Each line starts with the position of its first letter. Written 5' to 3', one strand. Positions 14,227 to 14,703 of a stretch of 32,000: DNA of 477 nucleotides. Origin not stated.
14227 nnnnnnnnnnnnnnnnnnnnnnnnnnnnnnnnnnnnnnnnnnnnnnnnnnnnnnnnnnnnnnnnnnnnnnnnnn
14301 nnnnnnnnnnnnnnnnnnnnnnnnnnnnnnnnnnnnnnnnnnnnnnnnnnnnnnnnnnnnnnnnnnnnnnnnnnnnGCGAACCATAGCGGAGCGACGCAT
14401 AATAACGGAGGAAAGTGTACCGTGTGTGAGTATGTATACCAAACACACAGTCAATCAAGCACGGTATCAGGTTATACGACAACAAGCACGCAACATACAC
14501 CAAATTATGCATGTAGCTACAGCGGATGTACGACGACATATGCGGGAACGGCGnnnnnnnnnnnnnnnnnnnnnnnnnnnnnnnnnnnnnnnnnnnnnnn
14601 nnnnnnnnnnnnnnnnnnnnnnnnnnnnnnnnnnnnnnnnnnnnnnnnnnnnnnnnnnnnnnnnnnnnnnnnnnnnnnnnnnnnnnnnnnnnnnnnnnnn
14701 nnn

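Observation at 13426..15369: Secreted poly-glycine protein with 5.5 tandem 59-aa CxxC...Cx4C / His-rich modules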

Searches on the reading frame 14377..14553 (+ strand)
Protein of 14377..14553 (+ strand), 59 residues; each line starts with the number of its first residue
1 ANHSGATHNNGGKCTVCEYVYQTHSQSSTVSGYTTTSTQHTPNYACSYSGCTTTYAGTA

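Call 19: search_solved_structures(query=A1, max_evalue=10, show_alignments=3)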
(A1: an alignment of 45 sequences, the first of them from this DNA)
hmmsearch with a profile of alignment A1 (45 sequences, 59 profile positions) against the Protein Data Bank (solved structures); distinct sequences matched with E-value up to 10: 16.
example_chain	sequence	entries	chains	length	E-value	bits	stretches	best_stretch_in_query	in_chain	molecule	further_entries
6b0o_A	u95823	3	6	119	0.1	15.8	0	13-55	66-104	Wilms tumor protein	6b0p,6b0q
6b0r_D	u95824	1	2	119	0.12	15.6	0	13-55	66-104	Wilms tumor protein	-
2rpc_A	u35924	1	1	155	0.19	14.9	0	27-55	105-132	Zinc finger protein ZIC 3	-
1ubd_C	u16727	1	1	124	0.3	14.3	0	15-54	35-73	PROTEIN (YY1 ZINC FINGER DOMAIN)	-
3oj3_I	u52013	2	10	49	0.3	14.3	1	6-23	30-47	Tumor necrosis factor alpha-induced protein 3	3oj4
4r2s_A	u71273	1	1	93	0.45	13.7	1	13-55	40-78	Wilms tumor protein, isoform 4/CRA_a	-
5kl6_A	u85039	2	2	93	0.72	13.1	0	13-55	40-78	Wilms tumor protein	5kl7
6blw_A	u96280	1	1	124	0.81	12.9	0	13-55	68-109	Wilms tumor protein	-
2eqe_A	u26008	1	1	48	0.82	12.9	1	6-22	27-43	Tumor necrosis factor, alpha-induced protein 3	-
2epa_A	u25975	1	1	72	0.82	12.9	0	27-55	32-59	Krueppel-like factor 10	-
2jp9_A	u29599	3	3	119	1.4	12.2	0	13-55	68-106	Wilms tumor 1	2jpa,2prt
6wlh_A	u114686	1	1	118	1.5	12.1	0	13-55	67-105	Wilms tumor protein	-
1z24_A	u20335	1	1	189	1.7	11.9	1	9-27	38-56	Insecticyanin A form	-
4r2e_A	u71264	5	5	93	2.3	11.5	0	13-55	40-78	Wilms tumor protein, isoform 4/CRA_a | Wilms tumor protein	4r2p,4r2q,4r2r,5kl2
5kl3_A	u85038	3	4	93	3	11.1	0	13-55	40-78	Wilms tumor protein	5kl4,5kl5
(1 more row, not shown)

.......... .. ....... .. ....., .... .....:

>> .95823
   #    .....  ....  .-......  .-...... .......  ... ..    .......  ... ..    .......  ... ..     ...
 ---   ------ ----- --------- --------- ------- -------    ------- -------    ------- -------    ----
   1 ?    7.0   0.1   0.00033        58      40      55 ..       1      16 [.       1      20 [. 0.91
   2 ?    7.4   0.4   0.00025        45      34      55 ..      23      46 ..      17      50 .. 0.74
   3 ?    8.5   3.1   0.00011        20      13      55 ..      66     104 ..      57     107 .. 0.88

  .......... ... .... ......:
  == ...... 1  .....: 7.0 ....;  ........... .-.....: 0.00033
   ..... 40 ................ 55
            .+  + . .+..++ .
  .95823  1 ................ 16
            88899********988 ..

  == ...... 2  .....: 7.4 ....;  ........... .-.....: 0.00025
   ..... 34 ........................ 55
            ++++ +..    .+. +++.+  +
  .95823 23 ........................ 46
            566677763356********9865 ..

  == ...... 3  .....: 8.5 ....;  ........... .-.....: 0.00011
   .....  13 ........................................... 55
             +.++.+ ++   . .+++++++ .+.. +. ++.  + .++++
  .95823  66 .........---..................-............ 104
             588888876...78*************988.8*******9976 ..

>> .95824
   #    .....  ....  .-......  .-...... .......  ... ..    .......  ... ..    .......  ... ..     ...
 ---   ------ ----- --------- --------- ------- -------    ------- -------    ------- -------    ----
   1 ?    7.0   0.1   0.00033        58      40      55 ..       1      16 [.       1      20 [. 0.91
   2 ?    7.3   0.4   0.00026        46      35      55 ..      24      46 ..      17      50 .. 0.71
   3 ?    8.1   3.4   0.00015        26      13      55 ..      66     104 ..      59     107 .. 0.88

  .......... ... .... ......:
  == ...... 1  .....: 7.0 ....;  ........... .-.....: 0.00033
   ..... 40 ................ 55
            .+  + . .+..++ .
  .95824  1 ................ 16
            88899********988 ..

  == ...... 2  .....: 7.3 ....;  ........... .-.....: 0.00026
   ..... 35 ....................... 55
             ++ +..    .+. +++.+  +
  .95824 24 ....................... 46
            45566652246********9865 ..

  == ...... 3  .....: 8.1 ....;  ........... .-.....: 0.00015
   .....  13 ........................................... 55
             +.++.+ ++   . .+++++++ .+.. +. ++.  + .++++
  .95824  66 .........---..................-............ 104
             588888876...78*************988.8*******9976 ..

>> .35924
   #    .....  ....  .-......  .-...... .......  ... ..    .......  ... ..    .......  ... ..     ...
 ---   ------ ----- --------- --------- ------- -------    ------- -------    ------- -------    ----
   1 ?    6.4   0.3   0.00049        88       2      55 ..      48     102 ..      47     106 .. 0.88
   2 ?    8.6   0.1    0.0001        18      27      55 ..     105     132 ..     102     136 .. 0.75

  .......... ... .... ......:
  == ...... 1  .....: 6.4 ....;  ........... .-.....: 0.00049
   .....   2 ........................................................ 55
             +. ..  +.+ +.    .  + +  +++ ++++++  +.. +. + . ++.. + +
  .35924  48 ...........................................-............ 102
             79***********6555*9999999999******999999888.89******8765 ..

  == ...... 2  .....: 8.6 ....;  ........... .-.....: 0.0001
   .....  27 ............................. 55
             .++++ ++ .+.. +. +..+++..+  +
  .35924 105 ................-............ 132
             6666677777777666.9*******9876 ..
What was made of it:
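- On Classical C2H2 zinc finger: PDB sequence hits have E of 0.1 or worse (call 19)
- Closest known: Eukaryotic classical C2H2 zinc fingers with Cx4C. Same: There is local sequence likeness: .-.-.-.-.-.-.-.4-C-x3-Y compared with H-TGEKP-Y-x-C-x4-C-x3-F. This gave the best PDB sequence hits (E 0.1-0.3, call 19).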

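Call 25: search_protein_representatives(alignment_id=A1)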
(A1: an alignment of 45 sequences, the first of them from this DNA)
Query: 45 sequences, 59 profile positions. Proteins with E-value up to 0.001 (for the whole library): 94; up to 1e-10: 65; up to 1e-30: 30. The best 94 are listed.
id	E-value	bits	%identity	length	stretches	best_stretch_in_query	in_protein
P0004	3.4e-186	619.5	-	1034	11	1-59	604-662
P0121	6.7e-154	516.1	-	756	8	1-58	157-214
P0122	1.6e-119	406.0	-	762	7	1-58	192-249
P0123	9.0e-112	381.1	-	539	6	2-59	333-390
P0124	1.1e-105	361.6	-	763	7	1-59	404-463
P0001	2.5e-97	334.9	-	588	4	2-58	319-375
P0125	6.6e-93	320.7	-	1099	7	1-59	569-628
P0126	9.2e-86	297.8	-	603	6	2-58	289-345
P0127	1.8e-78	274.5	-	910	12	2-58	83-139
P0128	8.1e-76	266.0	-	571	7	2-58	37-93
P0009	4.4e-75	263.6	-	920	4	1-58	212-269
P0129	1.8e-71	252.0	-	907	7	2-59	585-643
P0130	7.0e-71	250.2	-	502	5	1-58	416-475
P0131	4.1e-70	247.7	-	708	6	2-57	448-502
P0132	5.6e-70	247.3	-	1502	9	1-58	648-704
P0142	2.3e-43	162.0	-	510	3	1-59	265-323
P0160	3.1e-16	75.2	-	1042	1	3-59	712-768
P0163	1.4e-15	73.1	-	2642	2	2-54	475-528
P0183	1.8e-09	53.5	-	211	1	2-58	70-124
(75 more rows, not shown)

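Call 45: search_protein_families(library=pfam, proteins=[P0121, P0123, P0131, P0142, P0163, P0160, P0183], max_evalue=0.01)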
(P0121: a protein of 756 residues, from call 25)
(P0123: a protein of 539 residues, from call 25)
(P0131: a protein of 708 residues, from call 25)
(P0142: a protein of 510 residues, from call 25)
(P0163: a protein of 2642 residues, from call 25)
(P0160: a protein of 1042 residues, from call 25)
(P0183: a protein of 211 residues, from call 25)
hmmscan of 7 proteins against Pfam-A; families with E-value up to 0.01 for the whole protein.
P0121 (756 aa): 3 families
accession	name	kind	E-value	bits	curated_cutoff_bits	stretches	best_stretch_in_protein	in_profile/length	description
PF07504.19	FTP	-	0.00054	20.2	21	0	480-490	16-26/51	Fungalysin/Thermolysin Propeptide Motif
PF00746.26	Gram_pos_anchor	-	0.0014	18.9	20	1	718-751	5-39/43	LPXTG cell wall anchor motif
PF12171.14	zf-C2H2_jaz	-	0.0085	16.7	22.6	0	174-183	14-23/27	Zinc-finger double-stranded RNA-binding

P0123 (539 aa): 1 family
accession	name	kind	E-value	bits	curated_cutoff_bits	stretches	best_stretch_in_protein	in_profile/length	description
PF13306.12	LRR_5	-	0.00018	21.9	27.7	1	480-520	16-123/127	BspA type Leucine rich repeat region (6 copies)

P0131 (708 aa): 0 families

P0142 (510 aa): 2 families
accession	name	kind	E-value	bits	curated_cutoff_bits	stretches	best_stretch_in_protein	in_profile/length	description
PF00404.24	Dockerin_1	-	4.4e-06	27.2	22.9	1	449-501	2-54/57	Dockerin type I domain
PF16250.10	DUF4907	-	0.0068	16.6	25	0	194-208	17-31/67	Domain of unknown function (DUF4907)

P0163 (2642 aa): 4 families
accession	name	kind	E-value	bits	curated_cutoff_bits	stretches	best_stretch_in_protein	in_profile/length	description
PF18998.6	Flg_new_2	-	4.3e-36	123.2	23.6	6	1936-2012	4-71/73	Divergent InlB B-repeat domain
PF21722.4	Gly_rich_2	-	1.7e-10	41.7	24.3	2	278-469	5-225/226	Glycine-rich domain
PF09479.16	Flg_new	-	0.00018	22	27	0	2259-2299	29-65/65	Listeria-Bacteroides repeat domain (List_Bact_rpt)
PF16820.11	PKD_3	-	0.0094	16.2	26.3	0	1661-1696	22-55/68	PKD-like domain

P0160 (1042 aa): 3 families
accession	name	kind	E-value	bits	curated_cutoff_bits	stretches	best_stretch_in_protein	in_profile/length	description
PF13306.12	LRR_5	-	5.4e-57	191.6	27.7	2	390-517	1-126/127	BspA type Leucine rich repeat region (6 copies)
PF13855.12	LRR_8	-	5e-13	49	27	1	117-173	2-58/61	Leucine rich repeat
PF00404.24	Dockerin_1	-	0.0038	17.8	22.9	1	980-1022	1-43/57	Dockerin type I domain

P0183 (211 aa): 0 families

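Call 55: find_homologous_proteins(query=A1, max_evalue=0.00001)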
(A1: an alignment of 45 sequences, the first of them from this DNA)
Query A1 (45 sequences): 12 candidates shared short words with the query, none scored E <= 0.00001.
